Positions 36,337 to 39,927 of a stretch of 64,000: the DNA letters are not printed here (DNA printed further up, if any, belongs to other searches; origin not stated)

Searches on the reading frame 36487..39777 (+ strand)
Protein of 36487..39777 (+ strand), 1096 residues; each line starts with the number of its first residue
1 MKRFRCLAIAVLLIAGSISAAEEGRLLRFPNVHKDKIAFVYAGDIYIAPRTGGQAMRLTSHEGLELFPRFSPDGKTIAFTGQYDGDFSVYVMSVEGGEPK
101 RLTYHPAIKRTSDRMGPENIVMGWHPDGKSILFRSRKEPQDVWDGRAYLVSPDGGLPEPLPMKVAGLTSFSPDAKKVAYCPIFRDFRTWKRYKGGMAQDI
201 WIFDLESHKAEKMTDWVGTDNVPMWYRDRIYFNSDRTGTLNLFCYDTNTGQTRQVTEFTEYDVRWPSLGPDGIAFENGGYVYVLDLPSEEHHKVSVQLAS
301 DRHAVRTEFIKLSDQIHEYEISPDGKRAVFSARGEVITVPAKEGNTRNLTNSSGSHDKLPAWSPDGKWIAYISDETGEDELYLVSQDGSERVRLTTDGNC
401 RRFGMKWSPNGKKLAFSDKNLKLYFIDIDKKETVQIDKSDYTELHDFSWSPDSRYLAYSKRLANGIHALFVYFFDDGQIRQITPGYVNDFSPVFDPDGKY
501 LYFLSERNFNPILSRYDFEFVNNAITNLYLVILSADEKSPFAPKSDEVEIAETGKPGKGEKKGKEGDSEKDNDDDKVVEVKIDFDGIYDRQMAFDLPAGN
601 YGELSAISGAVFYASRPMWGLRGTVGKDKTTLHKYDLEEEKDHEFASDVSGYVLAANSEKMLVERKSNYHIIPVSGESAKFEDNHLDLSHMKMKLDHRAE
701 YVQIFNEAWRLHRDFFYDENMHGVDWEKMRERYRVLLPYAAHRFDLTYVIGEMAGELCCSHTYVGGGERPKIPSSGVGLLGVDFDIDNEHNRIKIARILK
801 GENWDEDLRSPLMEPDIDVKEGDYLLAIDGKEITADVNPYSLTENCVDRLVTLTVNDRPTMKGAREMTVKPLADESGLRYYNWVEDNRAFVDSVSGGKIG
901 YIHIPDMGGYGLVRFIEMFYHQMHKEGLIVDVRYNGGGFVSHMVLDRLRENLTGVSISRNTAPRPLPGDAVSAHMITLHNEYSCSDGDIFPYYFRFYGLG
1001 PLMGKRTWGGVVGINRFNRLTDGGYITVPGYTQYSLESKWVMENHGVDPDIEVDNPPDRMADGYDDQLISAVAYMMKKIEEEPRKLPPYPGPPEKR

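Call 105: search_protein_families(library=pfam, proteins=[window:36487-39777:+], max_evalue=0.00001)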
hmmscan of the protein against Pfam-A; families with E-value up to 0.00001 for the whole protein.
window:36487-39777:+ (1096 aa): 8 families
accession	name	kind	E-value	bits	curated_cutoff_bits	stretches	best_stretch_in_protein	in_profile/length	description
PF07676.18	PD40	-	1e-41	140.4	20.9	3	347-382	2-37/38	WD40-like Beta Propeller Repeat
PF03572.23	Peptidase_S41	-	1.3e-24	87.1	24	1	898-1053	1-165/165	Peptidase family S41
PF14684.11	Tricorn_C1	-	4.8e-22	78.1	24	1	698-755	2-59/59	Tricorn protease C1 domain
PF14685.13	PDZ_Tricorn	-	1.5e-21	76.6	25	1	778-869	1-88/88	Tricorn protease PDZ domain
PF00930.27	DPPIV_N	-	4.3e-15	55.7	22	0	324-400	3-84/354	Dipeptidyl peptidase IV (DPP IV) N-terminal region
PF25174.1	Beta-prop_THOC3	-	4.3e-13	49.3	305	1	399-501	88-186/272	THOC3 beta-propeller domain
PF24817.1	WD40_WDHD1_1st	-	4.1e-06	26.6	109.9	0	359-459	183-283/291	WDHD1 first WD40 domain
PF23414.1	Beta-prop_EML_2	-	7e-06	26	90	0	309-453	35-174/266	Echinoderm microtubule-associated protein second beta-propeller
